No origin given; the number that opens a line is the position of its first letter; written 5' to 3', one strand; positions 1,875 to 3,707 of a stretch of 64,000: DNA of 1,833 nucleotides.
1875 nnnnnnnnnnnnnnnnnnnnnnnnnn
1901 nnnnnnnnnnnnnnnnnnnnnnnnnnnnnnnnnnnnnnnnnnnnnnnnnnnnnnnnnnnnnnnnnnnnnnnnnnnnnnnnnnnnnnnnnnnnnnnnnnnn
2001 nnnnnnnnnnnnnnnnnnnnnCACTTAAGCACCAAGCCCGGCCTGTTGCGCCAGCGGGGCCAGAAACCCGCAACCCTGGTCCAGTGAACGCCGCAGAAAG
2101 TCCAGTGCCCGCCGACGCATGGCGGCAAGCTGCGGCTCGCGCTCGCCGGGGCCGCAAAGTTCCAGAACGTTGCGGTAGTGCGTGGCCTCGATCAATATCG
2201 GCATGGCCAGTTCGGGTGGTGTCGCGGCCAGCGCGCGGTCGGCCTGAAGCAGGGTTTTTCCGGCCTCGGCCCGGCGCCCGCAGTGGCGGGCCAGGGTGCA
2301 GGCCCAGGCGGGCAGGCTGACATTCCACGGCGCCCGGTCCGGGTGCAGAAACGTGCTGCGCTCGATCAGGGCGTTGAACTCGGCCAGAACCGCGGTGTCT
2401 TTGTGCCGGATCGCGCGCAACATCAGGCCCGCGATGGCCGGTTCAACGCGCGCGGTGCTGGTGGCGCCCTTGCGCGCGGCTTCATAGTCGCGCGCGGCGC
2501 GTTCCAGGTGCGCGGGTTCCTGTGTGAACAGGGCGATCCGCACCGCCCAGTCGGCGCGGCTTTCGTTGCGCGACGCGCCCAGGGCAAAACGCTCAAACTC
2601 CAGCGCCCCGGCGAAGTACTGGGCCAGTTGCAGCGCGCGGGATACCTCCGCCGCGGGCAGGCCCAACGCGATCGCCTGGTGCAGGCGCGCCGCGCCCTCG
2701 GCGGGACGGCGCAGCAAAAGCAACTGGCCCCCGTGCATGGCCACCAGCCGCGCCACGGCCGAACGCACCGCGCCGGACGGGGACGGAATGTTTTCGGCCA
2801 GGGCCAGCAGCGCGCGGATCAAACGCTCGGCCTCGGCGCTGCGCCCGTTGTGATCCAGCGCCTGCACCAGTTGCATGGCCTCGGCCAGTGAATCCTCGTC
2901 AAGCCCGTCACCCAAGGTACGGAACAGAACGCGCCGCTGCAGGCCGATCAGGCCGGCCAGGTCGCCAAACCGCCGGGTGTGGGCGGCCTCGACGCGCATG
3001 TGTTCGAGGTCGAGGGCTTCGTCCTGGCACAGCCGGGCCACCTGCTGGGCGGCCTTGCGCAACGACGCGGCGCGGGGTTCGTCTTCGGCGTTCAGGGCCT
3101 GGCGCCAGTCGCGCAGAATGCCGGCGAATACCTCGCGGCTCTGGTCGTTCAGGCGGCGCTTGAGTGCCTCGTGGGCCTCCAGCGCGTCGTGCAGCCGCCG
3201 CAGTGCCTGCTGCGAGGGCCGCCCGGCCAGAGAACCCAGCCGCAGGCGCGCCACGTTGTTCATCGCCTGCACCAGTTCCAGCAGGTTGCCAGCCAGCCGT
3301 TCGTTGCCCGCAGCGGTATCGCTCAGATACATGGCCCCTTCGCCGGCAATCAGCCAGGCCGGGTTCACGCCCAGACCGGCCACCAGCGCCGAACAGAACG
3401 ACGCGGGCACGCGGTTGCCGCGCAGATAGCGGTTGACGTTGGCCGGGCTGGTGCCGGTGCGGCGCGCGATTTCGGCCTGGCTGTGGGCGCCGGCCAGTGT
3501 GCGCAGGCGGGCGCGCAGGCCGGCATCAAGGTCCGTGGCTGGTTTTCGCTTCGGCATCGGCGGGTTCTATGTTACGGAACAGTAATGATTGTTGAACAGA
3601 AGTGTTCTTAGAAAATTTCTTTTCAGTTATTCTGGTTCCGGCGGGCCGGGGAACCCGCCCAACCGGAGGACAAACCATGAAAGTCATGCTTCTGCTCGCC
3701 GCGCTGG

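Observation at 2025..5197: Paralogous HTH(XRE)+TPR regulators, each divergent from a cell-surface gene (first copy beside a secreted repeat protein)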

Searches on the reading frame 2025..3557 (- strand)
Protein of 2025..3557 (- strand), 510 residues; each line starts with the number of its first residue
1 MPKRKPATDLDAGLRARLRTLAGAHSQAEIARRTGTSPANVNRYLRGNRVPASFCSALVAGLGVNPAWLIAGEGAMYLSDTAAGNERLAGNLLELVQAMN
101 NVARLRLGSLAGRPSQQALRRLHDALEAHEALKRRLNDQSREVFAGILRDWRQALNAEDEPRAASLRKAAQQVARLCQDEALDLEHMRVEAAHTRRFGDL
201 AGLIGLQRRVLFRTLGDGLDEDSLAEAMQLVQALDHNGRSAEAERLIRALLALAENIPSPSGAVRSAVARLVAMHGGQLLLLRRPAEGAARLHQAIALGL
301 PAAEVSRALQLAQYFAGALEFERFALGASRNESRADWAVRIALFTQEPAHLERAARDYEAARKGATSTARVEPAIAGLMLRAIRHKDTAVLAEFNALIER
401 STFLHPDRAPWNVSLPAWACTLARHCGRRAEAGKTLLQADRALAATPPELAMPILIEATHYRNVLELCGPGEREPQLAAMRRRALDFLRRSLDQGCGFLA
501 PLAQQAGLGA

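Call 5: search_protein_families(library=pfam, proteins=[window:2025-3557:-], max_evalue=0.1)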
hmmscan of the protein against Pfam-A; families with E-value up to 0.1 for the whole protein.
window:2025-3557:- (510 aa): 11 families
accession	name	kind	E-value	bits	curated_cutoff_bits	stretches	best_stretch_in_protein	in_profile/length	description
PF01381.28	HTH_3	-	5.1e-06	26.9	23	1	25-69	10-55/55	Helix-turn-helix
PF13560.12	HTH_31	-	7.1e-06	26.7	27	1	16-66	4-58/64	Helix-turn-helix domain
PF13412.12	HTH_24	-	0.00063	19.7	21.9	1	26-46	19-39/48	Winged helix-turn-helix DNA-binding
PF08281.18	Sigma70_r4_2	-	0.00087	19.3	25.7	1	25-45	27-47/54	Sigma-70, region 4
PF15943.11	YdaS_toxin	-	0.021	15.1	30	1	26-57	10-42/65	Bacterial toxin YdaS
PF09339.16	HTH_IclR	-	0.021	15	22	1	18-46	12-40/52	IclR helix-turn-helix domain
PF13545.12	HTH_Crp_2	-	0.027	14.9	27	0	25-46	23-44/70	Crp-like helix-turn-helix domain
PF12802.13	MarR_2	-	0.04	14.5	27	0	25-45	21-41/61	MarR family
PF13443.12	HTH_26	-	0.048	14.4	22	0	26-53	12-41/63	Cro/C1-type HTH DNA-binding domain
PF02796.21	HTH_7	-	0.071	13.7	23.8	0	4-47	2-44/45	Helix-turn-helix domain of resolvase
PF07022.19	Phage_CI_repr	-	0.077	13.8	22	0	23-77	11-65/65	Bacteriophage CI repressor helix-turn-helix domain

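Call 10: search_protein_families(library=ncbifam, proteins=[window:2025-3557:-], max_evalue=1)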
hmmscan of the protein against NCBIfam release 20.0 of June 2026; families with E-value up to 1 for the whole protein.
window:2025-3557:- (510 aa): 2 families
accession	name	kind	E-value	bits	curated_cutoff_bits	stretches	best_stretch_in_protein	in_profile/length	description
TIGR02684.1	dnstrm_HI1420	hypoth_equivalog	0.067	13.4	53.7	0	181-235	30-83/89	addiction module antidote protein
NF033546.1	transpos_IS21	equivalog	0.08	12.4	160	1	23-156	7-103/294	IS21 family transposase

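Call 11: find_homologous_proteins(query=window:2025-3557:-)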
Query window:2025-3557:- (510 aa): 39 proteins with E <= 0.001 among 8000 candidates.
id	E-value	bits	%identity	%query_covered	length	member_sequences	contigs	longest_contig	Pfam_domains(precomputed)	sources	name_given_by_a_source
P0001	0.0e+0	1085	100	100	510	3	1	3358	PF01381.29,PF13560.13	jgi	jgi:hypothetical protein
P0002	1.4e-192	659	63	100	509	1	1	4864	-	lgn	-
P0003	2.6e-141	490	51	99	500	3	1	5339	-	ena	-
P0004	6.1e-140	485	51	98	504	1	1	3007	-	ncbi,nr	ncbi:hypothetical protein PLCT1_02075 [Planctomycetaceae bacterium]|nr:hypothetical protein PLCT1_02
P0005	1.2e-136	474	49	100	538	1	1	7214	-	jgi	jgi:tetratricopeptide (TPR) repeat protein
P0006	1.3e-131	458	50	98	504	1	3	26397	PF01381.29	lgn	-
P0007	1.3e-101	359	42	97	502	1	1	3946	-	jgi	jgi:transcriptional regulator with XRE-family HTH domain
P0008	5.5e-68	248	38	96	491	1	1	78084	-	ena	-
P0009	1.4e-67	247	37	100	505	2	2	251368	-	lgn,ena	-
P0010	5.6e-65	238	34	99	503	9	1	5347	-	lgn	-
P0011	8.6e-65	238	39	95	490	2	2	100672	PF01381.29,PF13560.13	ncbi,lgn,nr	ncbi:MAG: helix-turn-helix transcriptional regulator [Planctomycetes bacterium]|nr:helix-turn-helix 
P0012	4.4e-64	235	37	99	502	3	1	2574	-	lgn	-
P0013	2.0e-62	230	34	99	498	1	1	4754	-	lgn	-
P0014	6.9e-62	228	36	100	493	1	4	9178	-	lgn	-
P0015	1.6e-61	227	34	97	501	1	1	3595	-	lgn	-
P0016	6.0e-61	225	37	97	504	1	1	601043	-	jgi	-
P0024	4.0e-53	199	43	48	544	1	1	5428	PF01381.29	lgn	-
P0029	1.1e-49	188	34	95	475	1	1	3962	PF01381.29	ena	-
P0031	6.8e-49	185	42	55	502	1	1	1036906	-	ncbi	-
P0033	2.0e-48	184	33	93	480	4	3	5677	PF01381.29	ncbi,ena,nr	ncbi:MAG: helix-turn-helix transcriptional regulator [Planctomycetes bacterium]|nr:helix-turn-helix 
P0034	8.9e-46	175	34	95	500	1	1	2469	PF01381.29,PF13560.13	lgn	-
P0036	7.3e-45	172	32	98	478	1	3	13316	PF01381.29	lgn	-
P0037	6.1e-44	169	41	46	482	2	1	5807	PF17874.8,PF01381.29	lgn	-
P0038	2.7e-41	160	31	96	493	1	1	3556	PF01381.29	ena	-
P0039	1.1e-39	155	42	48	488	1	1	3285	-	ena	-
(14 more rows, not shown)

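Call 13: find_encoding_contigs(protein=P0009, flank=6000, max_places=2)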
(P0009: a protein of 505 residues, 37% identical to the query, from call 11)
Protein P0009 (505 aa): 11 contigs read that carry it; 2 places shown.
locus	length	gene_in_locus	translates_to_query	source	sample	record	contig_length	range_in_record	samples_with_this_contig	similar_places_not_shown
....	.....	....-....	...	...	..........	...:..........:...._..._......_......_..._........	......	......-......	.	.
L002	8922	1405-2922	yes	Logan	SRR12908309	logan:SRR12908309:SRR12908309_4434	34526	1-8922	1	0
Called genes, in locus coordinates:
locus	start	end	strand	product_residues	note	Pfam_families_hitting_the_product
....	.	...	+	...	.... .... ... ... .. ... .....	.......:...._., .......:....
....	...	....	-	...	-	-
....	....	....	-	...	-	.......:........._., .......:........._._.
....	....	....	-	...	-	-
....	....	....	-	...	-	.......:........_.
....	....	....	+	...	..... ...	-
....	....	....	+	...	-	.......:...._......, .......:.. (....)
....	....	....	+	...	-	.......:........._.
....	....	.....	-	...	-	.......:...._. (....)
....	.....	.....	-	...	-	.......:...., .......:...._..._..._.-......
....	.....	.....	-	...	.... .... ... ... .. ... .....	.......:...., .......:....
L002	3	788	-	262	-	?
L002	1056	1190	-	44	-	-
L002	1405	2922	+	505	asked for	-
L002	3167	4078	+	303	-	PF01256:Carb_kinase, PF02110:HK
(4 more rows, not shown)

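Call 14: find_encoding_contigs(protein=P0016, flank=6000, max_places=2)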
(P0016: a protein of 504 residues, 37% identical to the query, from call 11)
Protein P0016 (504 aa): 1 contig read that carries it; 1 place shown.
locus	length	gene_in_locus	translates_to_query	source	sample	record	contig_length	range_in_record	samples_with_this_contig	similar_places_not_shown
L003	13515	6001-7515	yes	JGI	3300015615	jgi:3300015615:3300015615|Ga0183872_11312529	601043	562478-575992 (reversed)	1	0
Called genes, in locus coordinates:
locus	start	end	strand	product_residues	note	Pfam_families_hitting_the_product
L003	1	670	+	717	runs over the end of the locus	PF07715:Plug, PF00593:TonB_dep_Rec_b-barrel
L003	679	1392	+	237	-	PF03544:TonB_C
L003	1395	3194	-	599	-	PF13522:GATase_6, PF13537:GATase_7, PF00733:Asn_synthase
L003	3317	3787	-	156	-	PF13279:4HBT_2, PF03061:4HBT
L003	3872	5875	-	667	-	PF07610:DUF1573 (faint), PF22073:Cep192_D4 (faint), PF15780:ASH (faint), PF22544:HYDIN_VesB_CFA65-like_Ig (faint)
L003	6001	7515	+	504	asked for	-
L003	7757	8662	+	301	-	PF01256:Carb_kinase, PF02110:HK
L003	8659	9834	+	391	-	PF00202:Aminotran_3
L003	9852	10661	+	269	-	PF00852:Glyco_transf_10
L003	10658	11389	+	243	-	-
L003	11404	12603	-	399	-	PF13439:Glyco_transf_4, PF13579:Glyco_trans_4_4 (weak), PF20706:GT4-conflict, PF00534:Glycos_transf_1, PF13692:Glyco_trans_1_4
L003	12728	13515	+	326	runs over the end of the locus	PF00535:Glycos_transf_2, PF10111:Glyco_tranf_2_2 (faint), PF13641:Glyco_tranf_2_3 (weak)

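Call 15: find_encoding_contigs(protein=P0031, flank=6000, max_places=2)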
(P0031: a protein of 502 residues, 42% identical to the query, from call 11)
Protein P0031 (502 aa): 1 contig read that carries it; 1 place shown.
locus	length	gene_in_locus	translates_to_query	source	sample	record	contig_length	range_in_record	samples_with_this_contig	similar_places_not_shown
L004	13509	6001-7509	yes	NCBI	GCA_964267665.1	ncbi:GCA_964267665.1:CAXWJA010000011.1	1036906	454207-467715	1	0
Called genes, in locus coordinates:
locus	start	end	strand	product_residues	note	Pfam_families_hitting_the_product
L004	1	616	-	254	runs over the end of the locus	PF24025:Ig_DR_A0283-like, PF13620:CarboxypepD_reg, PF17820:PDZ_6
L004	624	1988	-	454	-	PF00775:Dioxygenase_C (faint), PF02369:Big_1 (faint), PF13715:CarbopepD_reg_2 (faint), PF13620:CarboxypepD_reg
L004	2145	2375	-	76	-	-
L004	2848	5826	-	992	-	PF20009:GEVED (weak), PF07610:DUF1573 (faint), PF22073:Cep192_D4 (faint), PF22544:HYDIN_VesB_CFA65-like_Ig (weak)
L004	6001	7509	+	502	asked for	-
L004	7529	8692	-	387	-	PF01790:LGT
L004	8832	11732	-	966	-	PF05345:He_PIG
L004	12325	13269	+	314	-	PF08541:ACP_syn_III_C (faint), PF08545:ACP_syn_III (weak)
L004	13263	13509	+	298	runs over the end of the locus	PF00561:Abhydrolase_1, PF12146:Hydrolase_4, PF12697:Abhydrolase_6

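Call 19: find_related_loci(query=A1, collection=genome_contigs, flank=8000)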
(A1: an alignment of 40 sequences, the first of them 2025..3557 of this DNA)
Query A1 (510 aa) in genome_contigs; peptide patterns used: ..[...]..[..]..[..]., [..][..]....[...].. (x = any residue, [..] = any of these).
346 stretches matched a pattern; 162 encode a relative of the query (tblastn E <= 1e-3); the best 80 are kept; 80 distinct loci.
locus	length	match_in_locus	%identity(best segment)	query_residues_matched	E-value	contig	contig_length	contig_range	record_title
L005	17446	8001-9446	38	11-489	6e-75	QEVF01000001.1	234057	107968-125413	MAG: Planctomycetota bacterium isolate PLA1 J3_scaffold_17, whole genome shotgun sequence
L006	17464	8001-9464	38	11-499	2e-74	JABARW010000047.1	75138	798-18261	MAG: Planctomycetota bacterium isolate Bin_91R c_000000001350, whole genome shotgun sequence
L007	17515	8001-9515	38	1-509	8e-74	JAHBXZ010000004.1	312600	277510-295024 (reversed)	MAG: Planctomycetota bacterium isolate ACE_PLA32 PLA32_4, whole genome shotgun sequence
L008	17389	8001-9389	38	7-467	2e-71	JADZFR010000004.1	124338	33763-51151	MAG: Planctomycetota bacterium isolate SJ873 c_000000065423, whole genome shotgun sequence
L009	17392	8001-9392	37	6-467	4e-71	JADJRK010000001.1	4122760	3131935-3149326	MAG: Planctomycetota bacterium isolate Fred_18-Q3-R57-64_MAXAC.456 tig00000287-10-41217550, whole genome shotgun sequenc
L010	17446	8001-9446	34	11-497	5e-70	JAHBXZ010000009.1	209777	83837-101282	MAG: Planctomycetota bacterium isolate ACE_PLA32 PLA32_9, whole genome shotgun sequence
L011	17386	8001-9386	37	11-473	5e-70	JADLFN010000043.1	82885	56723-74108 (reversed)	MAG: Planctomycetota bacterium isolate SJ383 c_000000992475, whole genome shotgun sequence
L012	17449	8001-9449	35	10-497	4e-69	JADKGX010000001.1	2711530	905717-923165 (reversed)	MAG: Planctomycetota bacterium isolate Ribe_18-Q3-R11-54_MAXAC.269 tig00000386-10-27093100, whole genome shotgun sequenc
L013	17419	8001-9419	37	1-470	3e-69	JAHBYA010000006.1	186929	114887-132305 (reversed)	MAG: Planctomycetota bacterium isolate ACE_PLA33 PLA33_6, whole genome shotgun sequence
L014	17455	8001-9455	36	14-502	7e-69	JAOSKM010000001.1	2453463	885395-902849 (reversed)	MAG: Planctomycetota bacterium isolate FR_29 FR-Planctomycetota-1_s1, whole genome shotgun sequence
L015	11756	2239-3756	33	1-509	7e-69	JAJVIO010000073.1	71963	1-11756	MAG: Planctomycetota bacterium isolate Bin_90R c_000000001409, whole genome shotgun sequence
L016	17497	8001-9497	34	1-502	2e-68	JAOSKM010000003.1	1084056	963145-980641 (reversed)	MAG: Planctomycetota bacterium isolate FR_29 FR-Planctomycetota-1_s3, whole genome shotgun sequence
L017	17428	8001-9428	38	5-490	3e-67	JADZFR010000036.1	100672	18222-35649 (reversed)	MAG: Planctomycetota bacterium isolate SJ873 c_000000620675, whole genome shotgun sequence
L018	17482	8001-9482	36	6-506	3e-67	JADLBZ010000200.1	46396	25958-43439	MAG: Planctomycetota bacterium isolate SJ201 c_000000844750, whole genome shotgun sequence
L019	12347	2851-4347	32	1-502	5e-67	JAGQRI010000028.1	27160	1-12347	MAG: Planctomycetota bacterium isolate HKST-UBA88 2015-01-06_1_(paired)_contig_14779, whole genome shotgun sequence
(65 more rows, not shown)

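Call 26: predict_structure(alignment_id=A1)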
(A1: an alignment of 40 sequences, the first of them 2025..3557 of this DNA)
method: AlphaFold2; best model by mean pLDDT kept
length: 510 residues; sequences in the alignment: 40
mean_pLDDT: 88.2   pTM: 0.74
mean pLDDT of the five models: 88.2, 86.8, 86.0, 85.3, 84.1
residues with pLDDT >= 90: 332; 70-90: 116; 50-70: 56; < 50: 6
segments of 3 or more residues with pLDDT < 50: 1-6
pLDDT, mean of each block of 10 residues (from residue 1): 50 90 93 93 91 86 84 77 57 61 56 64 79 86 94 94 92 90 96 89 92 86 94 92 96 89 94 97 97 98 96 97 91 93 97 95 78 94 98 93 64 90 98 97 91 93 97 97 98 97 89
secondary structure, 60 per line:
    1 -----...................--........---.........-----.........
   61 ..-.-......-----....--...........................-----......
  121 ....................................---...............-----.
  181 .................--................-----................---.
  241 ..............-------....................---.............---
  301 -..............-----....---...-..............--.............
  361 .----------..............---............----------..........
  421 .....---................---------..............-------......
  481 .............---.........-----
elements in order: H6-24 H27-34 H38-46 H52-62 H66-71 H83-109 H115-156 H160-174 H180-197 H200-215 H221-236 H240-254 H262-281 H285-297 H302-315 H321-324 H332-345 H348-361 H372-385 H389-400 H411-425 H429-444 H454-467 H475-493 H497-505

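Call 31: find_encoding_contigs(protein=P0006, flank=5000, max_places=2)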
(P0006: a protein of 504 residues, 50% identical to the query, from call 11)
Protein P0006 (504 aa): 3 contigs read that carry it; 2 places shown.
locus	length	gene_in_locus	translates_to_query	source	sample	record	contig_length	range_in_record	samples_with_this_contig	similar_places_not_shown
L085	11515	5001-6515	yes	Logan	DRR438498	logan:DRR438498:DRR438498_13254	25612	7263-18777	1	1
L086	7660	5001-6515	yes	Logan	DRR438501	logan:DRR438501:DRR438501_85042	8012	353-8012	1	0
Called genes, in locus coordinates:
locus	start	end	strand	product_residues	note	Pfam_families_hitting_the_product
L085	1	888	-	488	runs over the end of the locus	-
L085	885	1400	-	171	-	PF04542:Sigma70_r2, PF08281:Sigma70_r4_2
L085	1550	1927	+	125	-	PF01475:FUR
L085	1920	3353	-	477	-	PF00155:Aminotran_1_2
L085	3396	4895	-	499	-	PF07610:DUF1573 (faint), PF22544:HYDIN_VesB_CFA65-like_Ig (faint)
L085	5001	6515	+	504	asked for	PF01381:HTH_3 (faint)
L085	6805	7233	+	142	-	PF00383:dCMP_cyt_deam_1, PF08211:dCMP_cyt_deam_2 (weak)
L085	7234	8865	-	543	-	PF03130:HEAT_PBS (faint), PF13513:HEAT_EZ (faint), PF02985:HEAT (faint), PF13646:HEAT_2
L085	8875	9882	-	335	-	PF00565:SNase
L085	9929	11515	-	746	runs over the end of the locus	PF01833:TIG, PF20144:TIG_SUH (faint), PF01833:TIG, PF22544:HYDIN_VesB_CFA65-like_Ig (weak), PF05345:He_PIG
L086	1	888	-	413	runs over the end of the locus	?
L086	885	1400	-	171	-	PF04542:Sigma70_r2, PF08281:Sigma70_r4_2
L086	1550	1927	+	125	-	PF01475:FUR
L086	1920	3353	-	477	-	PF00155:Aminotran_1_2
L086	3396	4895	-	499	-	PF07610:DUF1573 (faint), PF22544:HYDIN_VesB_CFA65-like_Ig (faint)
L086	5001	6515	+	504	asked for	PF01381:HTH_3 (faint)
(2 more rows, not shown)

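Call 32: find_encoding_contigs(protein=P0002, flank=5000, max_places=2)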
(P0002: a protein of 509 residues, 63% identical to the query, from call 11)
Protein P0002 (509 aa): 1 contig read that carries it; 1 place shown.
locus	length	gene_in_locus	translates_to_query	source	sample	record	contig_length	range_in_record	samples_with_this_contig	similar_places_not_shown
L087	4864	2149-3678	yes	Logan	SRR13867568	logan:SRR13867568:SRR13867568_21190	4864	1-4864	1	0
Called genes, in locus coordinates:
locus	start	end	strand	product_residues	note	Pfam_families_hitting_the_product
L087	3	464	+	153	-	?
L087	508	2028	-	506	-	PF07610:DUF1573 (faint), PF22544:HYDIN_VesB_CFA65-like_Ig (weak)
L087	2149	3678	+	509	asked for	-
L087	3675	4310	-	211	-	-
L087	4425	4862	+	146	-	?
